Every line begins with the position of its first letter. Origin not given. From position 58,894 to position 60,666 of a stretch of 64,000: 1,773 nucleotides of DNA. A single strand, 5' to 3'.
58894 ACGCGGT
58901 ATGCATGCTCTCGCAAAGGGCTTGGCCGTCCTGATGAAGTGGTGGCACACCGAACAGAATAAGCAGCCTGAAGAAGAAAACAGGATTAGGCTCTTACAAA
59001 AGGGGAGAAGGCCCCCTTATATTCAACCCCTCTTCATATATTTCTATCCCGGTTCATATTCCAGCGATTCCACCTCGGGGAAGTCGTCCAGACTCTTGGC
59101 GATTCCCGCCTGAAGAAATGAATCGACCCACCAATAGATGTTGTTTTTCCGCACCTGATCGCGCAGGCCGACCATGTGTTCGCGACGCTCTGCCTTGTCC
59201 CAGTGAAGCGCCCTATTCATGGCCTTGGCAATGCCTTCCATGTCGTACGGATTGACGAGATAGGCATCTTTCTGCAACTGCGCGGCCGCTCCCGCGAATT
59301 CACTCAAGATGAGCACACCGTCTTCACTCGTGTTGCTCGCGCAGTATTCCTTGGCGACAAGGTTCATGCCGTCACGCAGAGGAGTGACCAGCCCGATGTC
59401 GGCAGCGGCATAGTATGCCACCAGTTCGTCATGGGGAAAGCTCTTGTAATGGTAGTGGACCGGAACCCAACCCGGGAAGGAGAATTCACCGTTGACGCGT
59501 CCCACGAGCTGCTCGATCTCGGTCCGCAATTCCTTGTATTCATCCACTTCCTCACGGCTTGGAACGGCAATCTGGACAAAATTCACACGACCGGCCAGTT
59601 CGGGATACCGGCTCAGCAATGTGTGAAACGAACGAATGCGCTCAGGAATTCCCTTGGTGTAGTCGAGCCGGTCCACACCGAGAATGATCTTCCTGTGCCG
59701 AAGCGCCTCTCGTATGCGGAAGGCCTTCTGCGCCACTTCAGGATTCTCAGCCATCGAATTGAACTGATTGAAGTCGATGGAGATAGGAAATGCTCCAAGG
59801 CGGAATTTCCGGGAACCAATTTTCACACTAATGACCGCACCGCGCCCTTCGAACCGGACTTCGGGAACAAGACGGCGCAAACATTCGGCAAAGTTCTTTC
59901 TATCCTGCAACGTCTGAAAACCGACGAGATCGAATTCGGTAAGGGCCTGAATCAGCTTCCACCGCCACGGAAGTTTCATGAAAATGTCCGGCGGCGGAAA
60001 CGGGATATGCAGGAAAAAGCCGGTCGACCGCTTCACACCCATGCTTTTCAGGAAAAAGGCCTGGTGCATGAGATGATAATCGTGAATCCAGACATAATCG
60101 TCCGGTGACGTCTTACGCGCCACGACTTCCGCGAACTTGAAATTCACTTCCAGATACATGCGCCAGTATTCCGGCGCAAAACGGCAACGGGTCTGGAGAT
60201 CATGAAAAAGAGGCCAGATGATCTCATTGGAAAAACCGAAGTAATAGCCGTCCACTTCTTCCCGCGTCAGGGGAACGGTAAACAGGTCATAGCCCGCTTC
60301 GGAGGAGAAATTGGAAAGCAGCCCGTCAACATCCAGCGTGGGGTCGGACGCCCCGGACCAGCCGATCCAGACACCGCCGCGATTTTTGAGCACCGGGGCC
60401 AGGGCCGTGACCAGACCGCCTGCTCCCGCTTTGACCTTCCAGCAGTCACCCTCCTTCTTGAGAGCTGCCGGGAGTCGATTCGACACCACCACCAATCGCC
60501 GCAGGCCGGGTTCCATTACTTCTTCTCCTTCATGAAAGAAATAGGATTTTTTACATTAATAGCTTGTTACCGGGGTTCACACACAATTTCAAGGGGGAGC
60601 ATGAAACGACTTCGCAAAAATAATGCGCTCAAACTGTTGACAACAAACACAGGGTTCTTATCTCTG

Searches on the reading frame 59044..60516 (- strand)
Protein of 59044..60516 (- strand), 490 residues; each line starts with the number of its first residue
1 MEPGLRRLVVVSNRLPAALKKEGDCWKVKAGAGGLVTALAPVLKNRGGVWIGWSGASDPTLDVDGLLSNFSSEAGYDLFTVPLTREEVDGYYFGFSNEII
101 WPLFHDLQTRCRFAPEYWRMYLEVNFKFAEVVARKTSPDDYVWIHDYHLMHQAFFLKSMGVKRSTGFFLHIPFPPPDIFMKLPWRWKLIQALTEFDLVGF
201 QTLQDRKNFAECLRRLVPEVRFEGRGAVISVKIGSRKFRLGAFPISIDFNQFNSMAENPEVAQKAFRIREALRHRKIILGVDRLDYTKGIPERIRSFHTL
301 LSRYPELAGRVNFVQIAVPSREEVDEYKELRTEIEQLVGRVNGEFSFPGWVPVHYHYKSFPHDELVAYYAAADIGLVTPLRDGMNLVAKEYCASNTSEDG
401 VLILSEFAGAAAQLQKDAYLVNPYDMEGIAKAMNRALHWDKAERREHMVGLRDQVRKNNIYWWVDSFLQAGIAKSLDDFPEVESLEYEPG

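Call 78: search_protein_families(library=pfam, proteins=[window:59044-60516:-], max_evalue=0.00001)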
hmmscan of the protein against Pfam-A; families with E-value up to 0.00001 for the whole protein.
window:59044-60516:- (490 aa): 1 family
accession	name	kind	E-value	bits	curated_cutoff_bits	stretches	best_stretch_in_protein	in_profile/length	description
PF00982.27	Glyco_transf_20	-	3e-142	475.1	32.5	1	7-469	2-469/473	Glycosyltransferase family 20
